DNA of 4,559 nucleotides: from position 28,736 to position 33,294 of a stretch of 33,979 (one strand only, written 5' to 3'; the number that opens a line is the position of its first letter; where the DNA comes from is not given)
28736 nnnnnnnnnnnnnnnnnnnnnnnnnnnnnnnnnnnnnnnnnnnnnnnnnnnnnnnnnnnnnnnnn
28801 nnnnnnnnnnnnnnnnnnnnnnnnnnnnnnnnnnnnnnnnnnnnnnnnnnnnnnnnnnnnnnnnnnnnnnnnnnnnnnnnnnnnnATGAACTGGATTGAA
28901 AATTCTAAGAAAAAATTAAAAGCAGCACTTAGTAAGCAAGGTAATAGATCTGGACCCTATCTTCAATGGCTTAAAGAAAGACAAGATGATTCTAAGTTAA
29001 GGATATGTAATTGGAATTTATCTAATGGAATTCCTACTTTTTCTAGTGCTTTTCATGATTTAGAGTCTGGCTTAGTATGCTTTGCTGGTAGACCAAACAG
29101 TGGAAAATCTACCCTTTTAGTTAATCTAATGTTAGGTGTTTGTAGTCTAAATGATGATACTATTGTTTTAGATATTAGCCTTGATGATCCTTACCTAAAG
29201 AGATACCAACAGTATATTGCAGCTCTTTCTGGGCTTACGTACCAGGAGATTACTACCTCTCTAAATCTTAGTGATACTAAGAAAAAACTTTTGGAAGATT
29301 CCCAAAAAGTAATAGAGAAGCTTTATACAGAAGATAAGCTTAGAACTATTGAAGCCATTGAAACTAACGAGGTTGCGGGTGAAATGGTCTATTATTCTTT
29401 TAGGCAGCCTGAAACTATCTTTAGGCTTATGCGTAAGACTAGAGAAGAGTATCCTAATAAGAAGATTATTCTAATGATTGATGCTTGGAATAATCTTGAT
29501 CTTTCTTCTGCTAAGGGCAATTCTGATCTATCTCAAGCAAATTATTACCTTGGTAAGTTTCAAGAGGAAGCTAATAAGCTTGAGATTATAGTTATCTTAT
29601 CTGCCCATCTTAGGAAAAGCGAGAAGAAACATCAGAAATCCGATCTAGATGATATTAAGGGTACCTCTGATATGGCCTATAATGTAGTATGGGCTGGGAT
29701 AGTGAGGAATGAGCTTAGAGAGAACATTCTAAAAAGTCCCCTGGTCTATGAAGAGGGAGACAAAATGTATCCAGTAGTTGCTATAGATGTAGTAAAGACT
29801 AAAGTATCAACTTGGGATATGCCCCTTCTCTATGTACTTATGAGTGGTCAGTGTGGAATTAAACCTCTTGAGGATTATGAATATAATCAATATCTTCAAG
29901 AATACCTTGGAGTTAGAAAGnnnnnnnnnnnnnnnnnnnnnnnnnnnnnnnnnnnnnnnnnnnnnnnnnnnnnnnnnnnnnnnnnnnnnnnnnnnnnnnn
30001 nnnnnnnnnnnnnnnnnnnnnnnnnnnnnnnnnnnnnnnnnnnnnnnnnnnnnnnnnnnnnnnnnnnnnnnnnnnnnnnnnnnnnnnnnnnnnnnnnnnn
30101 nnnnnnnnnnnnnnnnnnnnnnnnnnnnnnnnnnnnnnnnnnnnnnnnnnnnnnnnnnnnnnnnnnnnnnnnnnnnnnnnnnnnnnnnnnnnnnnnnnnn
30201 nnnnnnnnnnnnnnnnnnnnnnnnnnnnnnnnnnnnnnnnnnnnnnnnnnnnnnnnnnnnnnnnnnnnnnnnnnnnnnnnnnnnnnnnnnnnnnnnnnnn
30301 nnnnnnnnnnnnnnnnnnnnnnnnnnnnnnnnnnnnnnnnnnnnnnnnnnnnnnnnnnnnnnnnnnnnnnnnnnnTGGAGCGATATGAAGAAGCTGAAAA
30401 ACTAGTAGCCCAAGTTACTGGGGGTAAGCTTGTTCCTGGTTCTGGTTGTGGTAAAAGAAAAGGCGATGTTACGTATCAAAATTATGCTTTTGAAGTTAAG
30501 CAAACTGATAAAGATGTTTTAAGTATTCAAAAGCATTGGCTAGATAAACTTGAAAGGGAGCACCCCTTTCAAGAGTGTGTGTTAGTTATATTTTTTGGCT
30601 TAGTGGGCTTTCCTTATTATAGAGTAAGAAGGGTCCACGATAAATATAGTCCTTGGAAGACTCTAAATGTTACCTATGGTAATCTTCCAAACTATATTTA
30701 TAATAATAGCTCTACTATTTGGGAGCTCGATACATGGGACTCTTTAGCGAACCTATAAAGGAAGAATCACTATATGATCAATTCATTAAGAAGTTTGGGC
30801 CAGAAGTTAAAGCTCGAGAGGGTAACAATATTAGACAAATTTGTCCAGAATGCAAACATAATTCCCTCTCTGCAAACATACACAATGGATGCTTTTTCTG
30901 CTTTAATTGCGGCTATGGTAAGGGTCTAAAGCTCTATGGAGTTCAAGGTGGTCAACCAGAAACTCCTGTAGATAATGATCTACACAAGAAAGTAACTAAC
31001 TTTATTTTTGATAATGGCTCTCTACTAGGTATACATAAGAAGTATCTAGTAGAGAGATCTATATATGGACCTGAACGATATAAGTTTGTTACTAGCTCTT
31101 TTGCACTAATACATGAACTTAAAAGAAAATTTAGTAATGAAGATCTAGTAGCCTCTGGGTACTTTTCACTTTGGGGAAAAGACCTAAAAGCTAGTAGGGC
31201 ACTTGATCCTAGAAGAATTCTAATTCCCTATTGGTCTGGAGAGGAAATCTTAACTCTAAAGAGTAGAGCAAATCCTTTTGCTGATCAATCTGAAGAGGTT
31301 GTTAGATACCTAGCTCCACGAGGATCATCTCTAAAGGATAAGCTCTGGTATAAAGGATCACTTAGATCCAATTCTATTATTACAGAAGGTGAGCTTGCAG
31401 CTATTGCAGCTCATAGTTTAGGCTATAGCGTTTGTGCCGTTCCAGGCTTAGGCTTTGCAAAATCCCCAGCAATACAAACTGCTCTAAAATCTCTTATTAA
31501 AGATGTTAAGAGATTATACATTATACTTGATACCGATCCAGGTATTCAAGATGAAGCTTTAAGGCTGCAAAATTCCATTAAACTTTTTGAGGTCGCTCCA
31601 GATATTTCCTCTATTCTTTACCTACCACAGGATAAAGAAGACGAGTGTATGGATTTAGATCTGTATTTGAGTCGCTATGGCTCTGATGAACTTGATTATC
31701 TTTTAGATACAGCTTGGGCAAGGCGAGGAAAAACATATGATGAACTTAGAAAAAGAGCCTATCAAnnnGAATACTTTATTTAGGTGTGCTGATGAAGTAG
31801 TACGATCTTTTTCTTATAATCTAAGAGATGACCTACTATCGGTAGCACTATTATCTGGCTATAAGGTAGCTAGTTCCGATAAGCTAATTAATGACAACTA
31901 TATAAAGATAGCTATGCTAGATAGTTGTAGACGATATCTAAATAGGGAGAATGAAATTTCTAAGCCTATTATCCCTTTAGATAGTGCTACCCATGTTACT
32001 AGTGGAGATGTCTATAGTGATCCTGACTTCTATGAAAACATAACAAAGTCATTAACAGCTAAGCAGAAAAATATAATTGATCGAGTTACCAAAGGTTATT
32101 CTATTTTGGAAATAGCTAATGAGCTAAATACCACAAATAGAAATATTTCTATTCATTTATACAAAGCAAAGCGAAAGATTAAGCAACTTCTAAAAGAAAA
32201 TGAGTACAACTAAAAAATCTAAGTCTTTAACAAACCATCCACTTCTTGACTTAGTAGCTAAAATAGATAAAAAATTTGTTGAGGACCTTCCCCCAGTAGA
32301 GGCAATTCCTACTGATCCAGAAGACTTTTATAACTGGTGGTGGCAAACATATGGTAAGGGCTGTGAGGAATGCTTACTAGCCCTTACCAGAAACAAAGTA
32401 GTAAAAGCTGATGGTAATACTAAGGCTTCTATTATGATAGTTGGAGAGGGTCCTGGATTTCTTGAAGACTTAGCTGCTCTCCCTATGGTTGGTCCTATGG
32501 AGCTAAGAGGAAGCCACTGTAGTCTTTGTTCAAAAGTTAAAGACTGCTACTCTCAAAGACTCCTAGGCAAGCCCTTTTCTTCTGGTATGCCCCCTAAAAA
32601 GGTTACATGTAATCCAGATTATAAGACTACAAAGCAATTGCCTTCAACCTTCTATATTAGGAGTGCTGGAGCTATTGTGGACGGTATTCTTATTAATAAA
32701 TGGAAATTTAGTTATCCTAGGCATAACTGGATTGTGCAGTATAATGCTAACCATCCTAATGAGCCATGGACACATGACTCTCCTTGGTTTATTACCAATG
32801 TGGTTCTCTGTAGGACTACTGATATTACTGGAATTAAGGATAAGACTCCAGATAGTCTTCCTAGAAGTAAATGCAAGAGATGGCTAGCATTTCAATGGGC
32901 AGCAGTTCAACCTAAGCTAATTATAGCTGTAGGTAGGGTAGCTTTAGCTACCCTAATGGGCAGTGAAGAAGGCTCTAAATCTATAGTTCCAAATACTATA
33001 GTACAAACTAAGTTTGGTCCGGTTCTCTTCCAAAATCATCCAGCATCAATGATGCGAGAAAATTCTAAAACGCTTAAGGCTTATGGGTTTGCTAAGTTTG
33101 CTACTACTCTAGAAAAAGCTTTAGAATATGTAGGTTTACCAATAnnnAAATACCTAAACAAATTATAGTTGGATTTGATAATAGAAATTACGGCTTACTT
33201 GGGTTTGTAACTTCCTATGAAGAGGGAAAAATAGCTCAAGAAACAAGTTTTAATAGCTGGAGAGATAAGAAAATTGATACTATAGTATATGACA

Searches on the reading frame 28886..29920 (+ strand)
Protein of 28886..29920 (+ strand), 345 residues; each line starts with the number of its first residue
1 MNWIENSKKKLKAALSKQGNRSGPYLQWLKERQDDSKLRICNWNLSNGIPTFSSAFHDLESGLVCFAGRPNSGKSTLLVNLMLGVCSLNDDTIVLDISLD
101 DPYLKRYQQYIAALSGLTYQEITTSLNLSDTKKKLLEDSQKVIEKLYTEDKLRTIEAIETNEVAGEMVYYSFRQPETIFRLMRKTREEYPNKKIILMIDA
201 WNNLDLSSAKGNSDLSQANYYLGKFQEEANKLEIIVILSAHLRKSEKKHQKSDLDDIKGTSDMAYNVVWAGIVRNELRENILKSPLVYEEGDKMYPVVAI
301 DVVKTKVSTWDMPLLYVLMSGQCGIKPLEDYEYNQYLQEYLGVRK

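Call 22: search_protein_families(library=pfam, proteins=[window:28886-29920:+], max_evalue=0.01)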
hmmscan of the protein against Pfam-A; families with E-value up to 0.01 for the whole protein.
window:28886-29920:+ (345 aa): 4 families
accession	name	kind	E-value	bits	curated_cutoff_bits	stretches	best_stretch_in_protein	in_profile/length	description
PF03796.21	DnaB_C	-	9.5e-06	25.6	27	1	59-152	16-110/255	DnaB-like helicase C terminal domain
PF20720.3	nSTAND3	-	2.6e-05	24.4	27.2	0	173-283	52-150/155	Novel STAND NTPase 3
PF01926.29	MMR_HSR1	-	0.003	18.1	21.9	0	64-82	2-20/113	50S ribosome-binding GTPase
PF13481.12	AAA_25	-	0.0048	17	27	0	60-87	32-59/195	AAA domain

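Call 23: search_protein_families(library=phrogs, proteins=[window:28886-29920:+], max_evalue=0.001)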
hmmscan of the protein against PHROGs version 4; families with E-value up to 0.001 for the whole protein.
window:28886-29920:+ (345 aa): 5 families
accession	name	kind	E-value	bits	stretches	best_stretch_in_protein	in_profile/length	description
phrog_243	-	DNA, RNA and nucleotide metabolism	4e-16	59.8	1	59-259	33-210/273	DnaB-like replicative helicase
phrog_19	-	DNA, RNA and nucleotide metabolism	3.8e-10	40.3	1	63-263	355-527/621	DnaB-like replicative helicase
phrog_5482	-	unknown function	2.2e-09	37.5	1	45-296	34-265/341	-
phrog_239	-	DNA, RNA and nucleotide metabolism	4.8e-06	26.8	1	61-264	358-544/801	DNA primase/helicase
phrog_18375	-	DNA, RNA and nucleotide metabolism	5.4e-06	25.9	1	45-255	359-550/644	DNA primase/helicase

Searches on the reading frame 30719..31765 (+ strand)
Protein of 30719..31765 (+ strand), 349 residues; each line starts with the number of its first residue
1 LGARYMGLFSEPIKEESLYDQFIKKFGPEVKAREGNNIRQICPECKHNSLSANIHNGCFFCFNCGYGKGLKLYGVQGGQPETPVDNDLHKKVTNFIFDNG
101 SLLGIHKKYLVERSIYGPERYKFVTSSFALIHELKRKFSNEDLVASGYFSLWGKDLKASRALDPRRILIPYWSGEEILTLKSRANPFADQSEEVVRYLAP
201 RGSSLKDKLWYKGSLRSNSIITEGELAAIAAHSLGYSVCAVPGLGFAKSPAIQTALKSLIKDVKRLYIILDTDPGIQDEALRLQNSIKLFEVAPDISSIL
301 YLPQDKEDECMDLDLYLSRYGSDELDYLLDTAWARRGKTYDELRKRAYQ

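Call 22: search_protein_families(library=pfam, proteins=[window:30719-31765:+], max_evalue=0.01)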
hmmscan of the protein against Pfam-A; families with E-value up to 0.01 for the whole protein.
window:30719-31765:+ (349 aa): 0 families

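Call 23: search_protein_families(library=phrogs, proteins=[window:30719-31765:+], max_evalue=0.001)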
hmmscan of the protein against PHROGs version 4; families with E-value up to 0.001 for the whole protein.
window:30719-31765:+ (349 aa): 2 families
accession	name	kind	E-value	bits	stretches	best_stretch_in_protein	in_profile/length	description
phrog_47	-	DNA, RNA and nucleotide metabolism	6.3e-07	29.3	1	32-292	45-306/947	DNA primase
phrog_23565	-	DNA, RNA and nucleotide metabolism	3.7e-05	24.9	1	40-68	171-197/199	ribonucleotide reductase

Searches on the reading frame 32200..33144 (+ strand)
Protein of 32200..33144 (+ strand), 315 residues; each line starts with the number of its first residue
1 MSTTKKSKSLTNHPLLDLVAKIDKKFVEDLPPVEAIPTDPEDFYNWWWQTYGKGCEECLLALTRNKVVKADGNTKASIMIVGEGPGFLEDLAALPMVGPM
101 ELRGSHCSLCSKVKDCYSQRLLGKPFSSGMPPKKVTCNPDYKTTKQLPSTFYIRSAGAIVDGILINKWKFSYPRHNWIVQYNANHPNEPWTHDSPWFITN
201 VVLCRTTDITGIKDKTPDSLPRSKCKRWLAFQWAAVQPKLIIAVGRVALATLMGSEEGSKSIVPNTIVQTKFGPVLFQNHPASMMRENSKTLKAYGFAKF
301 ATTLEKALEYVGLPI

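Call 22: search_protein_families(library=pfam, proteins=[window:32200-33144:+], max_evalue=0.01)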
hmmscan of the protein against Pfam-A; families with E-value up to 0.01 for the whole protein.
window:32200-33144:+ (315 aa): 1 family
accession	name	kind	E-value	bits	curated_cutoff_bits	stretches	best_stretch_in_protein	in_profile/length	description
PF03167.25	UDG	-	1.6e-13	51.4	24.3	1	72-292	4-128/141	Uracil DNA glycosylase superfamily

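Call 23: search_protein_families(library=phrogs, proteins=[window:32200-33144:+], max_evalue=0.001)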
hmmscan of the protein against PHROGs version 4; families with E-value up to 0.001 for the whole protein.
window:32200-33144:+ (315 aa): 0 families
